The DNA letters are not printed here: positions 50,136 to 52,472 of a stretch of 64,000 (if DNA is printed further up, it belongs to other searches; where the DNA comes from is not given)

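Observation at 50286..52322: Metazoan kidney-type (GLS-like) glutaminase architecture in a streamlined bacterium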

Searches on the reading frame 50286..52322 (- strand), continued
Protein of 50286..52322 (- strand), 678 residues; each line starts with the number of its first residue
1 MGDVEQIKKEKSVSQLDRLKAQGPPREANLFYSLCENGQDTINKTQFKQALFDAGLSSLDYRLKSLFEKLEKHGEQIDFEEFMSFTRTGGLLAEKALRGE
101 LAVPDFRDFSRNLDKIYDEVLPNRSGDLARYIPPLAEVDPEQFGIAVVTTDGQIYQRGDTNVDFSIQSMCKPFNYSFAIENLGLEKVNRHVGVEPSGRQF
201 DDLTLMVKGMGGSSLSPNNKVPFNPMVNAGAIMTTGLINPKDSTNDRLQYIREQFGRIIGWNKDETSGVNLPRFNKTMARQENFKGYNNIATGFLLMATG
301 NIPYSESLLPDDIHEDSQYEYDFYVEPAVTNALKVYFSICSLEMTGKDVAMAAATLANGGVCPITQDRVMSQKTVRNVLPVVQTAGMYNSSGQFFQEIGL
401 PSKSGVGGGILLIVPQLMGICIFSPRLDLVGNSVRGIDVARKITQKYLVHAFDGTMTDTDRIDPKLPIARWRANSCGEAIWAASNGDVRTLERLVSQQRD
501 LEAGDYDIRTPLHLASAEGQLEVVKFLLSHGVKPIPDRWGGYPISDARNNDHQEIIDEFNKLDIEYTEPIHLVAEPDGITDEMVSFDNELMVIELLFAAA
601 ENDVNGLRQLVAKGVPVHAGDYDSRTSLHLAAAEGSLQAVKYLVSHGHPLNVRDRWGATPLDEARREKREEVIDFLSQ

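Call 58: find_related_loci(query=A1, collection=viral_contigs, flank=4000)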
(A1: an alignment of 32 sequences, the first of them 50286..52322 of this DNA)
Query A1 (678 aa) in viral_contigs; peptide patterns used: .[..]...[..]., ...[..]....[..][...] (x = any residue, [..] = any of these).
87 stretches matched a pattern; 50 encode a relative of the query (tblastn E <= 1e-3); 48 distinct loci.
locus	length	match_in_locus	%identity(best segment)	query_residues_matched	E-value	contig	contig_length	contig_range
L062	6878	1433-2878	37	42-677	4e-105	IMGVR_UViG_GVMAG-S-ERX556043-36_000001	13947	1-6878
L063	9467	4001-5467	37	32-676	1e-104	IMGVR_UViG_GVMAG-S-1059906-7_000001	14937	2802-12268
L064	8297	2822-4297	37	32-676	1e-103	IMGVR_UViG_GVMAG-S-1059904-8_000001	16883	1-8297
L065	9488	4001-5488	36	32-677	1e-101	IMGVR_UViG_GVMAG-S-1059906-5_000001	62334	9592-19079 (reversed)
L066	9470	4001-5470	36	32-675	4e-101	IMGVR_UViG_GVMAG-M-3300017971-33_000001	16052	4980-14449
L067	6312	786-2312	35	8-678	2e-101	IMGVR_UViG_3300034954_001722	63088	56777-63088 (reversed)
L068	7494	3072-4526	36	42-676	1e-100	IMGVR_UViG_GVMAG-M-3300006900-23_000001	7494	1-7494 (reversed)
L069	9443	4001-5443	36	42-676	7e-99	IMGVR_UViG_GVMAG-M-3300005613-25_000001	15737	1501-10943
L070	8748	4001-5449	36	40-676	1e-98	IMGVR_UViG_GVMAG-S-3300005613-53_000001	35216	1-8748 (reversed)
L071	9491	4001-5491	36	25-668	2e-98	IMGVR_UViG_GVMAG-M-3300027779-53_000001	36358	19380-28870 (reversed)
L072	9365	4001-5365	35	70-670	3e-93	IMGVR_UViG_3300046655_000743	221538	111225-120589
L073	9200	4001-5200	38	113-670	8e-90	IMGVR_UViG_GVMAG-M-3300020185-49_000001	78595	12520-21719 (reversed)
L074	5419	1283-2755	33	30-668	2e-89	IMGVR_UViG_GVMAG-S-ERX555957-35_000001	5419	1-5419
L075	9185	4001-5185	38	114-663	2e-86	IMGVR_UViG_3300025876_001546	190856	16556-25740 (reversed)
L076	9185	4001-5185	38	114-663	2e-86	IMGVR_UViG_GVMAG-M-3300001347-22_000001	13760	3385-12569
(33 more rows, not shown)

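Call 60: predict_structure(alignment_id=A1)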
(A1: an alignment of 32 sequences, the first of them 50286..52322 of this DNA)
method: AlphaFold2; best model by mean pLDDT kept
length: 678 residues; sequences in the alignment: 32
mean_pLDDT: 86.2   pTM: 0.86
mean pLDDT of the five models: 86.2, 86.2, 86.0, 85.3, 83.7
residues with pLDDT >= 90: 400; 70-90: 208; 50-70: 30; < 50: 40
segments of 3 or more residues with pLDDT < 50: 1-11, 198-222, 389-391
pLDDT, mean of each block of 10 residues (from residue 1): 33 75 89 88 94 92 92 95 90 94 96 98 93 88 98 97 92 93 83 54 34 32 66 87 91 95 83 90 79 78 69 81 78 89 96 97 93 90 64 68 88 95 92 91 90 63 91 87 93 87 90 96 97 94 94 97 91 89 89 95 95 94 94 97 94 94 97 97
secondary structure, 60 per line:
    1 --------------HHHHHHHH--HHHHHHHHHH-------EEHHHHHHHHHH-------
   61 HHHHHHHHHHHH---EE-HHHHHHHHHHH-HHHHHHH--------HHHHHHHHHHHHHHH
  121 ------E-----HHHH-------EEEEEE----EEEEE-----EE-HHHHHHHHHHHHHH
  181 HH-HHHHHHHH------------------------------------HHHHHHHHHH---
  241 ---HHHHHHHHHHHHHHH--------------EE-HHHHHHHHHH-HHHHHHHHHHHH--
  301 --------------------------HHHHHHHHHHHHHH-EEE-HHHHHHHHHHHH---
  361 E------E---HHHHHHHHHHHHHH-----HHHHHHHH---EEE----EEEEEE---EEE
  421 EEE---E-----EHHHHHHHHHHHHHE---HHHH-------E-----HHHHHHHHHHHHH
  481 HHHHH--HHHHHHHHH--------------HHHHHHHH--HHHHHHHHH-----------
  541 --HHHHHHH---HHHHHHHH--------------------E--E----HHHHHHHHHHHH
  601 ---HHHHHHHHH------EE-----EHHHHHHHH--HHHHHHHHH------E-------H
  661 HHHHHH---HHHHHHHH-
elements in order: H15-22 H25-34 H44-53 H61-72 H79-89 H91-97 H106-120 H133-136 E144-149 E154-158 H167-182 H184-191 H228-237 H244-258 H276-285 H287-298 H327-340 E342-344 H346-357 H372-385 H391-398 E402-404 E409-414 E418-423 H434-446 H451-454 H468-485 H488-496 H511-518 H521-529 H543-549 H553-560 H589-600 H604-612 H627-634 H637-645 H660-666 H670-677

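Call 62: fold_search(model_id=the predicted structure, library=pdb)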
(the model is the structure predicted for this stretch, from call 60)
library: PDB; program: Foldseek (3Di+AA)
matches with E <= 10: 1452; with E <= 0.001: 827
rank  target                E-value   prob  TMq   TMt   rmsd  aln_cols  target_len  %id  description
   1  8gwr_B                1.8e-36  1.00  0.66  0.88   4.1       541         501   35  Near full length Kidney type Glutaminase in complex with 2,2-Dimethyl-2,3-Dihydrobenzo[a] Phenanthridin-4(1H)-one (DDP (released 2022-12-21)
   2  8gwr_A                1.2e-35  1.00  0.55  0.75  12.6       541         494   35  Near full length Kidney type Glutaminase in complex with 2,2-Dimethyl-2,3-Dihydrobenzo[a] Phenanthridin-4(1H)-one (DDP (released 2022-12-21)
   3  5uqe_B                1.2e-33  1.00  0.65  0.85   4.3       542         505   36  Multidomain structure of human kidney-type glutaminase(KGA/GLS) (released 2017-05-24)
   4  5uqe_D                2.7e-33  1.00  0.65  0.86   4.6       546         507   36  Multidomain structure of human kidney-type glutaminase(KGA/GLS) (released 2017-05-24)
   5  5uqe_A                1.2e-31  1.00  0.54  0.73  12.3       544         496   35  Multidomain structure of human kidney-type glutaminase(KGA/GLS) (released 2017-05-24)
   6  8jub_B                5.5e-31  1.00  0.55  0.90   4.9       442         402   35  Crystal structure of glutaminase C in complex with compound 27 (released 2023-10-11)
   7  5uqe_C                5.8e-31  1.00  0.53  0.73  11.4       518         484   37  Multidomain structure of human kidney-type glutaminase(KGA/GLS) (released 2017-05-24)
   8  8jub_A                8.5e-31  1.00  0.54  0.90   4.8       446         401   34  Crystal structure of glutaminase C in complex with compound 27 (released 2023-10-11)
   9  7sbn_A                1.1e-30  1.00  0.55  0.89   4.5       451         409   34  Human glutaminase C (Y466W) with L-Gln, closed conformation (released 2022-02-02)
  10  8szl_C                1.2e-30  1.00  0.51  0.70  12.4       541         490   32  Human liver-type glutaminase (Apo form) (released 2024-03-13)
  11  6ul9_B                1.9e-30  1.00  0.55  0.89   4.7       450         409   35  Crystal structure of human GAC in complex with inhibitor UPGL00023 (released 2020-10-14)
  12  6lox_D                2.0e-30  1.00  0.55  0.90   4.9       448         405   34  Crystal Structure of human glutaminase with macrocyclic inhibitor (released 2021-01-13)
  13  5w2j_A                2.0e-30  1.00  0.54  0.88   5.1       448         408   34  Crystal structure of dimeric form of mouse Glutaminase C (released 2018-10-17)
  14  7sbn_B                2.2e-30  1.00  0.55  0.90   4.5       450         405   34  Human glutaminase C (Y466W) with L-Gln, closed conformation (released 2022-02-02)
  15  8jue_A                2.4e-30  1.00  0.55  0.91   3.9       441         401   35  Crystal structure of glutaminase C in complex with compound 11 (released 2023-10-11)
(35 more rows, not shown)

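Call 76: search_protein_families(library=pfam, proteins=[L001:4899-5582:+, L005:5362-5772:-, L008:5629-5955:+, L042:4812-5792:-, L042:8172-9455:+, L042:3918-4685:-], max_evalue=0.1)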
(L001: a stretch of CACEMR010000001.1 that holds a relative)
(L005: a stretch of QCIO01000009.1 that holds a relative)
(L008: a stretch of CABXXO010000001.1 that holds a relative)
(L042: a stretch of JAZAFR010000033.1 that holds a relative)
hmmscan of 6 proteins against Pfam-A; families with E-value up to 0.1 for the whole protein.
L001:4899-5582:+ (227 aa): 1 family
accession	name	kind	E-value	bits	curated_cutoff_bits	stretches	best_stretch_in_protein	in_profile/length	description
PF12009.13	Telomerase_RBD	-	0.061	13.9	25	1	46-123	17-85/133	Telomerase ribonucleoprotein complex - RNA binding domain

L005:5362-5772:- (136 aa): 0 families

L008:5629-5955:+ (108 aa): 2 families
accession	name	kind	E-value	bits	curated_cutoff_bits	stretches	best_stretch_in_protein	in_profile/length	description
PF10436.14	BCDHK_Adom3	-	0.004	17.5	24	1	13-92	20-94/160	Mitochondrial branched-chain alpha-ketoacid dehydrogenase kinase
PF17671.6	DUF5531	-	0.018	15.4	25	1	3-70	25-90/152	Family of unknown function (DUF5531)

L042:4812-5792:- (326 aa): 2 families
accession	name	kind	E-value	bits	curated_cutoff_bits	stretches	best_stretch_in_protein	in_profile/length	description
PF00120.29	Gln-synt_C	-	3.8e-18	66.1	24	1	96-222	22-155/344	Glutamine synthetase, catalytic domain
PF03951.24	Gln-synt_N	-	9.8e-09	35.2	33.4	1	2-74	3-81/82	Glutamine synthetase, beta-Grasp domain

L042:8172-9455:+ (427 aa): 1 family
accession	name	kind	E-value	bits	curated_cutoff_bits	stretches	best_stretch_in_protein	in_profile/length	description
PF00909.26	Ammonium_transp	-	1.9e-109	366.5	23.2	1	31-424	1-399/399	Ammonium Transporter Family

L042:3918-4685:- (255 aa): 1 family
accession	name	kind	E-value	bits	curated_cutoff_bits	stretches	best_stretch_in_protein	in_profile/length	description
PF09694.16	Gcw_chp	-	4.4e-38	132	24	1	37-236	8-205/230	Bacterial protein of unknown function (Gcw_chp)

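Call 85: search_protein_families(library=pfam, proteins=[L050:3205-5457:+, L051:5566-8016:+, L052:5581-8001:+, P0121, P0122, P0224, P0154, P0148, P0237], max_evalue=0.001)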
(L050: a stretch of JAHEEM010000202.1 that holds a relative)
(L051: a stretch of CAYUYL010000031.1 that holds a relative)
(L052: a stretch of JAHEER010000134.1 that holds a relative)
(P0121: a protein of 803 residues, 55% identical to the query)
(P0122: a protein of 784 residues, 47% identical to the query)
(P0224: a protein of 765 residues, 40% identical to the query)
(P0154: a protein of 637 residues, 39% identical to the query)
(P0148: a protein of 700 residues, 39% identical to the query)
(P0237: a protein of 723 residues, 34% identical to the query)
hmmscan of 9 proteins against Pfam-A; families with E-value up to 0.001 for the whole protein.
L050:3205-5457:+ (750 aa): 8 families
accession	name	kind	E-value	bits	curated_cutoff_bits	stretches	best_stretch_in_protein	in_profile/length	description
PF04960.20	Glutaminase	-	2.9e-91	306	27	2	385-515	157-286/286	Glutaminase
PF12796.13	Ank_2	-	1.7e-20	73.8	27.3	2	658-740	1-80/90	Ankyrin repeats (3 copies)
PF13637.12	Ank_4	-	2.1e-19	69.6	22.7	3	658-707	1-50/50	Ankyrin repeats (many copies)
PF00023.36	Ank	-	5.8e-16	58.2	21.1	2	686-718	1-33/33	Ankyrin repeat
PF13857.12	Ank_5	-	2.5e-13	50.5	27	1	674-727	2-56/56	Ankyrin repeats (many copies)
PF13606.12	Ank_3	-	1e-12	47.2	22.3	1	687-714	2-29/30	Ankyrin repeat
PF24521.3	Ank_KRIT1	-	1.3e-05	25.4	80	0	544-599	24-75/149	KRIT1 ankyrin-repeats domain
PF17959.7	EF-hand_14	-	8.8e-05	23.2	23.7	1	83-161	2-90/90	EF-hand domain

L051:5566-8016:+ (816 aa): 8 families
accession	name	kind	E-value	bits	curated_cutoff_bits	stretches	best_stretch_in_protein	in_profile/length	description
PF04960.20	Glutaminase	-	8.5e-92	307.8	27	2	456-580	162-286/286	Glutaminase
PF12796.13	Ank_2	-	9.6e-22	77.8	27.3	2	723-806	1-81/90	Ankyrin repeats (3 copies)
PF13637.12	Ank_4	-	1.3e-20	73.4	22.7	3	723-772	1-50/50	Ankyrin repeats (many copies)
PF00023.36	Ank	-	2.2e-18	65.8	21.1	2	753-783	3-33/33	Ankyrin repeat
PF13857.12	Ank_5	-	1e-14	54.9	27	1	738-792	1-56/56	Ankyrin repeats (many copies)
PF13606.12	Ank_3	-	1.9e-14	52.6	22.3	2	752-779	2-29/30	Ankyrin repeat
PF17959.7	EF-hand_14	-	1.4e-06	29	23.7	1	148-225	3-90/90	EF-hand domain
PF24521.3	Ank_KRIT1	-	6.2e-05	23.2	80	0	609-665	24-76/149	KRIT1 ankyrin-repeats domain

L052:5581-8001:+ (806 aa): 10 families
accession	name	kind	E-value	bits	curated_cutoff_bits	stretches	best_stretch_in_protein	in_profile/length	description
PF04960.20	Glutaminase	-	1.2e-92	310.6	27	2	445-574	158-286/286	Glutaminase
PF12796.13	Ank_2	-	6.5e-26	91.2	27.3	3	717-798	1-79/90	Ankyrin repeats (3 copies)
PF13637.12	Ank_4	-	8.1e-22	77.2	22.7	3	717-766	1-50/50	Ankyrin repeats (many copies)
PF00023.36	Ank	-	1.5e-20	72.6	21.1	2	745-777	1-33/33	Ankyrin repeat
PF13606.12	Ank_3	-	1.2e-16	59.2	22.3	2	745-773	1-29/30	Ankyrin repeat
PF13857.12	Ank_5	-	1.6e-13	51.1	27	1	732-786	1-56/56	Ankyrin repeats (many copies)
PF24521.3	Ank_KRIT1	-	4.6e-07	30.1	80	0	601-654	22-70/149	KRIT1 ankyrin-repeats domain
PF17959.7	EF-hand_14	-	6.2e-07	30.1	23.7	1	143-220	3-90/90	EF-hand domain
PF13499.12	EF-hand_7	-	2.6e-06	28.1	30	1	143-202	5-66/67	EF-hand domain pair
PF13405.12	EF-hand_6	-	0.0003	20.7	25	0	143-167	3-27/30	EF-hand domain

P0121 (803 aa): 9 families
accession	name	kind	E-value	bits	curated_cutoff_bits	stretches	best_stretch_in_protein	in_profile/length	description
PF04960.20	Glutaminase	-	6e-92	308.3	27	2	448-575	159-286/286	Glutaminase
PF12796.13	Ank_2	-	2.8e-24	85.9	27.3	2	604-682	3-79/90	Ankyrin repeats (3 copies)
PF13637.12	Ank_4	-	1.9e-22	79.2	22.7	3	718-767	1-50/50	Ankyrin repeats (many copies)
PF00023.36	Ank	-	5.2e-17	61.4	21.1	2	747-777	2-32/33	Ankyrin repeat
PF13857.12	Ank_5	-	5.1e-15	55.9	27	2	734-787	2-56/56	Ankyrin repeats (many copies)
PF13606.12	Ank_3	-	1.7e-12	46.6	22.3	1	631-656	2-27/30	Ankyrin repeat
PF24521.3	Ank_KRIT1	-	4.9e-06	26.8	80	0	604-652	24-67/149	KRIT1 ankyrin-repeats domain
PF17959.7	EF-hand_14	-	7e-06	26.7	23.7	1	147-225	2-90/90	EF-hand domain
PF11563.14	Protoglobin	-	2.2e-05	24.9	25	1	24-81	29-87/158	Protoglobin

P0122 (784 aa): 9 families
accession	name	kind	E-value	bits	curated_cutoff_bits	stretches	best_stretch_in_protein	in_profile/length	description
PF04960.20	Glutaminase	-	1.3e-102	343.3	27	1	120-413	1-286/286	Glutaminase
PF13637.12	Ank_4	-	2.1e-26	91.8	22.7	3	556-605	1-50/50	Ankyrin repeats (many copies)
PF12796.13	Ank_2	-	2.4e-25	89.3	27.3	2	442-527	3-85/90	Ankyrin repeats (3 copies)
PF13581.12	HATPase_c_2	-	2.7e-20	73.1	27.4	1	655-774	7-126/127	Histidine kinase-like ATPase domain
PF00023.36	Ank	-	4.9e-20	71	21.1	2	584-615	1-32/33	Ankyrin repeat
PF13857.12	Ank_5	-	1.8e-16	60.5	27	2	459-507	6-54/56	Ankyrin repeats (many copies)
PF13606.12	Ank_3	-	1.8e-14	52.7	22.3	2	584-611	1-28/30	Ankyrin repeat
PF02518.31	HATPase_c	-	1.6e-05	25.8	26.4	1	682-760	8-91/111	Histidine kinase-, DNA gyrase B-, and HSP90-like ATPase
PF24521.3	Ank_KRIT1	-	0.00037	20.7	80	0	462-492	78-108/149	KRIT1 ankyrin-repeats domain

P0224 (765 aa): 6 families
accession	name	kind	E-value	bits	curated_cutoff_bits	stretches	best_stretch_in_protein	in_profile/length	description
PF04960.20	Glutaminase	-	2.7e-84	283.2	27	2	244-473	61-284/286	Glutaminase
PF00023.36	Ank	-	3e-16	59.1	21.1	1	539-564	2-26/33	Ankyrin repeat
PF12796.13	Ank_2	-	8.8e-16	58.7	27.3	1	530-598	23-86/90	Ankyrin repeats (3 copies)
PF13606.12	Ank_3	-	1.4e-12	46.8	22.3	1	539-563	2-26/30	Ankyrin repeat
PF13637.12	Ank_4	-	4.3e-10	40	22.7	1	543-591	1-49/50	Ankyrin repeats (many copies)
PF13857.12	Ank_5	-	1.8e-08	35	27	1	537-577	14-54/56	Ankyrin repeats (many copies)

P0154 (637 aa): 7 families
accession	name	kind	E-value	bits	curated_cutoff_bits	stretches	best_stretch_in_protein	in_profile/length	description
PF04960.20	Glutaminase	-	5.7e-105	351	27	1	126-412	1-286/286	Glutaminase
PF13637.12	Ank_4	-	1.5e-30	105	22.7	3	441-488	3-50/50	Ankyrin repeats (many copies)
PF12796.13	Ank_2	-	9.8e-30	103.4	27.3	2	440-521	2-80/90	Ankyrin repeats (3 copies)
PF00023.36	Ank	-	2.2e-29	100.3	21.1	2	467-498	1-32/33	Ankyrin repeat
PF13857.12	Ank_5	-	1.1e-21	77.1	27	2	570-619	4-54/56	Ankyrin repeats (many copies)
PF13606.12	Ank_3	-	1.4e-17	62.2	22.3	2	467-494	1-28/30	Ankyrin repeat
PF24521.3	Ank_KRIT1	-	3.4e-07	30.5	80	0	434-492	17-70/149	KRIT1 ankyrin-repeats domain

P0148 (700 aa): 7 families
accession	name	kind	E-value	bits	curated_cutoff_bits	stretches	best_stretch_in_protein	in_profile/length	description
PF04960.20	Glutaminase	-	2e-99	332.8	27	1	148-451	1-286/286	Glutaminase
PF12796.13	Ank_2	-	2.1e-22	79.9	27.3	2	600-687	1-85/90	Ankyrin repeats (3 copies)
PF13637.12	Ank_4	-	5.2e-20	71.5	22.7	2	634-681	2-49/50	Ankyrin repeats (many copies)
PF00023.36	Ank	-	5.3e-18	64.6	21.1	1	628-659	1-32/33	Ankyrin repeat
PF17959.7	EF-hand_14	-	3.2e-15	56.7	23.7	1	37-126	2-90/90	EF-hand domain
PF13606.12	Ank_3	-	2.1e-12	46.3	22.3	0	629-656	2-29/30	Ankyrin repeat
PF13857.12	Ank_5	-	6e-12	46.1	27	1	616-667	2-54/56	Ankyrin repeats (many copies)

P0237 (723 aa): 7 families
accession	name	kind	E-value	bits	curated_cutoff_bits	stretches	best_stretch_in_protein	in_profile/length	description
PF04960.20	Glutaminase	-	8.6e-99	330.8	27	1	112-415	1-286/286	Glutaminase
PF13637.12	Ank_4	-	2.7e-15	56.5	22.7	2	602-649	3-50/50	Ankyrin repeats (many copies)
PF12796.13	Ank_2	-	4.7e-14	53.1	27.3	2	603-688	4-80/90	Ankyrin repeats (3 copies)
PF00023.36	Ank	-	2.1e-12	47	21.1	0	470-491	1-22/33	Ankyrin repeat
PF13857.12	Ank_5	-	2.8e-12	47.1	27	0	462-491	7-36/56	Ankyrin repeats (many copies)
PF13606.12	Ank_3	-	1.1e-08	35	22.3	0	628-650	1-23/30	Ankyrin repeat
PF17959.7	EF-hand_14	-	1e-07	32.6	23.7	1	11-90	5-90/90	EF-hand domain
